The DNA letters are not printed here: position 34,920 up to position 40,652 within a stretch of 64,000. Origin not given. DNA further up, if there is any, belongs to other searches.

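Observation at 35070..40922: Solo giant DEAH helicase with a DUF1998 Zn module (DruE/DISARM-like) as a candidate defence gene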

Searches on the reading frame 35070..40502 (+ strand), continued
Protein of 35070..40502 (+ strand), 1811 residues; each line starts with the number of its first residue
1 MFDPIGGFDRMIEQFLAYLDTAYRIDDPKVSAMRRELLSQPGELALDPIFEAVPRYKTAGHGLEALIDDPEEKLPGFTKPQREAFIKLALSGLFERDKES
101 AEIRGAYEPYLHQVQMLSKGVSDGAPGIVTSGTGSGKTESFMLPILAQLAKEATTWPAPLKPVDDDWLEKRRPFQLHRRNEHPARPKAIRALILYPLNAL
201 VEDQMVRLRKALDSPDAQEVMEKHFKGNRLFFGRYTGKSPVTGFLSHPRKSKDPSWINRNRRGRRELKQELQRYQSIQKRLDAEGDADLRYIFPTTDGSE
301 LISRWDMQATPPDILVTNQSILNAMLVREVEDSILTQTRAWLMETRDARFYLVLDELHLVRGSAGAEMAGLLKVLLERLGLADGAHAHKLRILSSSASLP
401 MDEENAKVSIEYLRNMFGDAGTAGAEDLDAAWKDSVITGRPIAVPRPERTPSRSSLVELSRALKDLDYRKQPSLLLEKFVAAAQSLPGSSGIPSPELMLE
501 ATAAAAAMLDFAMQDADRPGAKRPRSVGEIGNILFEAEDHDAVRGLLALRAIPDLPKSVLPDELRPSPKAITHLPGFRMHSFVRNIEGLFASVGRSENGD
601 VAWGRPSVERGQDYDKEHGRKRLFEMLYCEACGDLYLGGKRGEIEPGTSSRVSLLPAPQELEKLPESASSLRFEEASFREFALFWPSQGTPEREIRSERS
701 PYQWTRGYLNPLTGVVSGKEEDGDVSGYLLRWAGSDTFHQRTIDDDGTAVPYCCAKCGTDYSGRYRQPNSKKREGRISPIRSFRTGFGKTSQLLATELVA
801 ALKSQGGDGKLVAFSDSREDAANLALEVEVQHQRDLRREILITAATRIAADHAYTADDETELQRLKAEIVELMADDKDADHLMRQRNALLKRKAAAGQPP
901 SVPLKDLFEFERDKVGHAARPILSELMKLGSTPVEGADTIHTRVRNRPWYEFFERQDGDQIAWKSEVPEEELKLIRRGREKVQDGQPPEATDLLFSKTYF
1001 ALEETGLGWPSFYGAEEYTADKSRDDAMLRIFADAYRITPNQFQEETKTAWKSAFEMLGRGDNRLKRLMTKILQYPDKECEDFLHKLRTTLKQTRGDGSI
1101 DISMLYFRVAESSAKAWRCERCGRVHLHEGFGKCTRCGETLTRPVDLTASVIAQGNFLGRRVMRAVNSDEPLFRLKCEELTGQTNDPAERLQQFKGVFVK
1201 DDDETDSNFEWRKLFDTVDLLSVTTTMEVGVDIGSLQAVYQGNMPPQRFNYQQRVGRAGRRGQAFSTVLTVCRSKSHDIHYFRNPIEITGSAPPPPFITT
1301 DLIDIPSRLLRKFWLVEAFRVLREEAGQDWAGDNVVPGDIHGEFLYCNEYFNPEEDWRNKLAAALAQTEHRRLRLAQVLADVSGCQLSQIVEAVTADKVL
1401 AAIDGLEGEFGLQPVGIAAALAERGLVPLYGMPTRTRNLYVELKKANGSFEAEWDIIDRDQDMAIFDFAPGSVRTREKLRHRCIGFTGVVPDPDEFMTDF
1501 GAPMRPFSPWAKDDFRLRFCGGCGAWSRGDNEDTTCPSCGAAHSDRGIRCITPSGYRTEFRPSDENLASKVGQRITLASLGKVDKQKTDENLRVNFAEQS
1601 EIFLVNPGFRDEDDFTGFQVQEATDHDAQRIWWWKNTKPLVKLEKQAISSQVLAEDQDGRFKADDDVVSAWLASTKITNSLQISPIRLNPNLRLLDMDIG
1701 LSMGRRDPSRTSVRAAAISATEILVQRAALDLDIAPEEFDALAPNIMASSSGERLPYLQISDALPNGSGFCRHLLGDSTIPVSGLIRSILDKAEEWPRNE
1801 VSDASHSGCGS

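Call 34: search_protein_families(library=padloc, proteins=[L004:950-2947:+, L004:2967-5447:+, L004:5451-7469:+, L004:7475-13333:+], max_evalue=0.001)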
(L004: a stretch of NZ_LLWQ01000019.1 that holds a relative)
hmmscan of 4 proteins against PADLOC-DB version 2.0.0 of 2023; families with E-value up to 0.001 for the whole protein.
L004:950-2947:+ (666 aa): 55 families (the best 25 are shown)
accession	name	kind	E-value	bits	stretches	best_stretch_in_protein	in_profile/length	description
PDLC03234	MTase_II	-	1.4e-80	269.3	1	65-433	4-364/375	Type II methyltransferase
PDLC00033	DruM2|DruM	-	9e-80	266.7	1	65-433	21-362/368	DNA cytosine methylase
PDLC03378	MTase_II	-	3.8e-79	264.5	1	64-433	1-328/344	Type II methyltransferase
PDLC03326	MTase_II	-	2e-74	249.2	1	66-423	5-364/412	Type II methyltransferase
PDLC03237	MTase_II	-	1.7e-57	193.1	2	307-431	657-787/1036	Type II methyltransferase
PDLC03272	MTase_II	-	8.8e-43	145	1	63-423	72-378/407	Type II methyltransferase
PDLC00026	DruM2|DruM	-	1.8e-42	144.1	1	64-434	3-317/336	DNA cytosine methylase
PDLC02648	DrmMII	-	2.4e-40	136.8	1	65-424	21-440/468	DrmMII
PDLC03381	MTase_II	-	3.1e-40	136.4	2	304-429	8-139/396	Type II methyltransferase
PDLC02650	DrmMII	-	5.4e-40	135.6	3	64-193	7-137/435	DrmMII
PDLC03225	MTase_II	-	1.6e-38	130.8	2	199-423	360-586/615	Type II methyltransferase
PDLC02649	DrmMII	-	4e-37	126.2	1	127-432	107-415/422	DrmMII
PDLC00031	DruM2|DruM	-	6.6e-37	125.4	2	68-279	14-215/361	DNA cytosine methylase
PDLC00027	DruM2|DruM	-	8.5e-37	125.3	2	67-274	13-210/361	DNA cytosine methylase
PDLC02656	DrmMII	-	7.3e-36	122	2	68-284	7-243/491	DrmMII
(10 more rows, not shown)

L004:2967-5447:+ (827 aa): 3 families
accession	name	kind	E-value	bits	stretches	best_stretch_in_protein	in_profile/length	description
PDLC00019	DruF2|DruF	-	4e-37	125.7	1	33-786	31-813/850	Unknown function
PDLC00018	DruF2|DruF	-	4.4e-05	19.5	1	102-242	106-243/929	Unknown function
PDLC00022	DruF2|DruF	-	4.6e-05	19.4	1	111-243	113-244/927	Unknown function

L004:5451-7469:+ (673 aa): 0 families

L004:7475-13333:+ (1953 aa): 19 families
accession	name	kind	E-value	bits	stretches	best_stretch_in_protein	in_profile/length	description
PDLC00014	DruE2|DruE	-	0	2101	1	1-1949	1-1924/1928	SNF2 family N-terminal domain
PDLC00015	DruE2|DruE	-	0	1614.2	1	1-1948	2-1880/1887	SNF2 family N-terminal domain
PDLC00051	DruE4|DruE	-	0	1200.2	1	2-1947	4-1822/1829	SNF2 family N-terminal domain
PDLC00013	DruE1|DruE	-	4.4e-148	493.6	2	10-859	13-773/1776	SNF2 family N-terminal domain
PDLC00037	DruE3|DruE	-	9e-70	233.9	4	1219-1292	1056-1129/2055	SNF2 family N-terminal domain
PDLC00035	DruE3|DruE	-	1.2e-63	213.4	4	1219-1289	1059-1129/1460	SNF2 family N-terminal domain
PDLC00036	DruE3|DruE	-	5.5e-48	161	3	1219-1287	1049-1117/2023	SNF2 family N-terminal domain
PDLC03960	SngC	-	2.9e-19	67.3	2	113-215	29-99/720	-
PDLC02896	DpdJ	-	5.6e-17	58.8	2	185-373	213-393/1487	DpdJ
PDLC02503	BrxHI|BrxHII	-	2.3e-11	40.7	1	1223-1278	302-357/698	BrxHI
PDLC01196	Cas3d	-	2.6e-08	30.9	0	107-147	13-52/594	CAS-I-D; effector_G3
PDLC02501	BrxHI|BrxHII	-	2.7e-08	30.4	1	1155-1274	234-353/925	BrxHI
PDLC02570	DrmA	-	5.1e-08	29.7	1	1222-1286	584-647/851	DrmA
PDLC02893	DpdJ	-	1.2e-07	28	0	127-155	186-214/876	DpdJ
PDLC02569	DrmA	-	5.3e-07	25.8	1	1213-1284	823-893/1095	DrmA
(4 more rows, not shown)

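Call 38: find_encoding_contigs(protein=P0002, flank=10000, max_places=3)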
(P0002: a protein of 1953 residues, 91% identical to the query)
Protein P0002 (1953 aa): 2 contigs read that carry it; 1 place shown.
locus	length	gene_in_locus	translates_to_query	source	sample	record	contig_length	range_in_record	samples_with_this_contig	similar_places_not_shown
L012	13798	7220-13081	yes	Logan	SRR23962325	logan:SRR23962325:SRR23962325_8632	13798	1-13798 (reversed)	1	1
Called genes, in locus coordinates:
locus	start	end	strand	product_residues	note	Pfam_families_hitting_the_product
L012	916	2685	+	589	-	PF00145:DNA_methylase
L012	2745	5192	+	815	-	-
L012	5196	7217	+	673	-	-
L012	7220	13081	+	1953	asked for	PF00270:DEAD, PF00271:Helicase_C (weak)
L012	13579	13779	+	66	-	-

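Call 39: find_encoding_contigs(protein=P0003, flank=10000, max_places=3)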
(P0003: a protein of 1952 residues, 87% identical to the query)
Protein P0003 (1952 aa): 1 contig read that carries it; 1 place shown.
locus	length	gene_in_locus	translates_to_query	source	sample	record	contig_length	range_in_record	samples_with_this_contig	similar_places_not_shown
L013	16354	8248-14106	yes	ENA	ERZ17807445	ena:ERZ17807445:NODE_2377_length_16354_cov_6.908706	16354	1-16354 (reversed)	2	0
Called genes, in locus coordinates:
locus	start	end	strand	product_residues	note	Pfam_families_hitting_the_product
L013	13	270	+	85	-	-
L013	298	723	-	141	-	-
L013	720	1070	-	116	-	-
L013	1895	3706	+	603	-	PF00145:DNA_methylase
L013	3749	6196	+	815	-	-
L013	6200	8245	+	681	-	-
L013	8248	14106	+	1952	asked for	PF00270:DEAD, PF00271:Helicase_C (weak)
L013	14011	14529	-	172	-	PF03852:Vsr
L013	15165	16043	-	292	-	PF08843:AbiEii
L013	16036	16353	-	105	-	?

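Call 42: search_dna_similar(query=window:35070-40502:+, collection=plasmids, mode=protein, max_rows=40, max_evalue=1e-50)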
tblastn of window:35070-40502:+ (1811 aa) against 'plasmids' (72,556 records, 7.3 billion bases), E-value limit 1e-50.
Records with a match: 18; places in all: 18; records where one place covers at least 80% of the query: 11.
Best place of each record, by identity: 60-80% 3; <60% 15.
By first word of the organism name: Agrobacterium 2; Sinorhizobium 2; Rhizobium 2; Nostoc 2; Roseomonas 1; Methylobacterium 1; Burkholderia 1; Rubrobacter 1; Aphanizomenonaceae 1; Deinococcus 1; and 4 more.
By predicted mobility (MOB-suite, as given by PLSDB): non-mobilizable 12; conjugative 4; mobilizable 2.
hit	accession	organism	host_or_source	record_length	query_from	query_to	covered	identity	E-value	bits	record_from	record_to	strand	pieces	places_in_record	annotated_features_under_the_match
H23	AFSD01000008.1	Agrobacterium tumefaciens F2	soil near Harbin Institute of Technology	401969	1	1811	100%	76.7%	0e+0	2772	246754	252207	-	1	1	DEAD/DEAH box helicase domain-containing protein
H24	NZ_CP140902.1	Sinorhizobium medicae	Medicago lupulina,whole organism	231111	1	1808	100%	65.4%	0e+0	2279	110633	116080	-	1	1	DEAD/DEAH box helicase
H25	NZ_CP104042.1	Rhizobium sp. WSM4643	Pisum sativum,Cell culture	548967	1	1794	99%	40.7%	0e+0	1086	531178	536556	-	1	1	DEAD/DEAH box helicase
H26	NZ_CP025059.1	Roseomonas mucosa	Homo sapiens,Clinical, healthy, human ...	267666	1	1774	98%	40.5%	0e+0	1120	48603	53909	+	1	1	DEAD/DEAH box helicase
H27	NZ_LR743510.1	Methylobacterium bullatum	-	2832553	1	1810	100%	39.6%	0e+0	1097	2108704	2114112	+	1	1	none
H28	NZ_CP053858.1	Agrobacterium pusense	Fusarium oxysporum f. sp. ...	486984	1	1797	99%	39.8%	0e+0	1054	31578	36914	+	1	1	DEAD/DEAH box helicase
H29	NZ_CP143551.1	Burkholderia multivorans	Homo sapiens,bronchoalveolar lavage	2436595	1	1791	99%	39.3%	0e+0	1069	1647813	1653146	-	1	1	none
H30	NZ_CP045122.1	Rubrobacter marinus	single pure culture,marine sediment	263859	1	1809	92%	37.5%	7e-177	977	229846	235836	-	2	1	DEAD/DEAH box helicase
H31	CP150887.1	Aphanizomenonaceae cyanobacterium TIOX110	-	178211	1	1770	98%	31.5%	0e+0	660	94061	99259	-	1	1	DEAD/DEAH box helicase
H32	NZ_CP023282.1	Nostoc sp. CENA543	cell culture,Brazilian saline-alkaline ...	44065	1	1770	98%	31.5%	0e+0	656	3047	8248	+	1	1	DEAD/DEAH box helicase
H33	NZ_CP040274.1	Nostoc sp. C052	Blasia pusilla,pure culture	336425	1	1774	85%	30.6%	2e-84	536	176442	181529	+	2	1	DEAD/DEAH box helicase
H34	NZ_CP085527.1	Sinorhizobium meliloti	Medicago,cell culture,lupulina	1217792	577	1774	66%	37.5%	0e+0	656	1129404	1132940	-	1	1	none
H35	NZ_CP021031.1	Rhizobium sp. NXC14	Phaseolus vulgaris,cell culture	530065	859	1251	22%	71.8%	3e-172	590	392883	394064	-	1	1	helicase-related protein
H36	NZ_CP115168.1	Deinococcus aquaticus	Freshwater stream system, activated ...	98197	1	704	39%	29.4%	1e-55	223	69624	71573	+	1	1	DEAD/DEAH box helicase | hypothetical protein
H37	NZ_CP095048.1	Hymenobacter cellulosilyticus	single cell,air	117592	1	602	33%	32.8%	5e-61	241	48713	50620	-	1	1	DEAD/DEAH box helicase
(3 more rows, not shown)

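Call 43: get_annotated_region(hit=H25, flank=9000)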
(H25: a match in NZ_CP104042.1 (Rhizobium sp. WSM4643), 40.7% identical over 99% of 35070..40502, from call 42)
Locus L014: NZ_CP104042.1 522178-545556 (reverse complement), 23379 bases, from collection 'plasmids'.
description: Rhizobium sp. WSM4643 plasmid pWSM4643_2, complete sequence
organism: Rhizobium sp. WSM4643 (NCBI taxid 3138253)
taxonomy: Bacteria; Pseudomonadota; Alphaproteobacteria; Hyphomicrobiales; Rhizobiaceae; Rhizobium; Rhizobium sp. WSM4643
host: -; source: Pisum sativum,Cell culture; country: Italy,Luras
typing (MOB-suite, as given by PLSDB): non-mobilizable
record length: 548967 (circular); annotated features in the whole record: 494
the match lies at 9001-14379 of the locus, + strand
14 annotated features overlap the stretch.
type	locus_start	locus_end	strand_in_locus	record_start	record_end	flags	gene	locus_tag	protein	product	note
CDS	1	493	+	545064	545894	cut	-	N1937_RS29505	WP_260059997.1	DUF5677 domain-containing protein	-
CDS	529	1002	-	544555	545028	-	-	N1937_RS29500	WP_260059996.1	very short patch repair endonuclease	-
CDS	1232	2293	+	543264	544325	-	-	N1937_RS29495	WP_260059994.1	DNA cytosine methyltransferase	GO:0006304 - DNA modification [Evidence IEA]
CDS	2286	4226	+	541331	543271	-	-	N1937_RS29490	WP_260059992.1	ATP-binding protein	-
CDS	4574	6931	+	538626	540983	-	-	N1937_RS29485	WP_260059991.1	hypothetical protein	-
CDS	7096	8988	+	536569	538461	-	-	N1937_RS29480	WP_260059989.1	hypothetical protein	-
CDS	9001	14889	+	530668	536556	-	-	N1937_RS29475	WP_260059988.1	DEAD/DEAH box helicase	-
CDS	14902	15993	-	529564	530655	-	mcrC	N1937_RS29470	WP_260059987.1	5-methylcytosine-specific restriction endonuclease system specificity protein McrC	GO:0009307 - DNA restriction-modification system [Evidence IEA]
CDS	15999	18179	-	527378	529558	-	-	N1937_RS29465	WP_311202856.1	AAA family ATPase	-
CDS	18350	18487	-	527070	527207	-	-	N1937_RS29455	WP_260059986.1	hypothetical protein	-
CDS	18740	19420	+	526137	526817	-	-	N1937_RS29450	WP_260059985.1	hypothetical protein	-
CDS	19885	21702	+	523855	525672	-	-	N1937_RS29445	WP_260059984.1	zinc-ribbon domain-containing protein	-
CDS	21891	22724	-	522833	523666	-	-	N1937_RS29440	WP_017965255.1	IS5 family transposase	-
CDS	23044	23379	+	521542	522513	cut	-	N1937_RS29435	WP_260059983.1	AraC family transcriptional regulator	GO:0006355 - regulation of DNA-templated transcription [Evidence IEA]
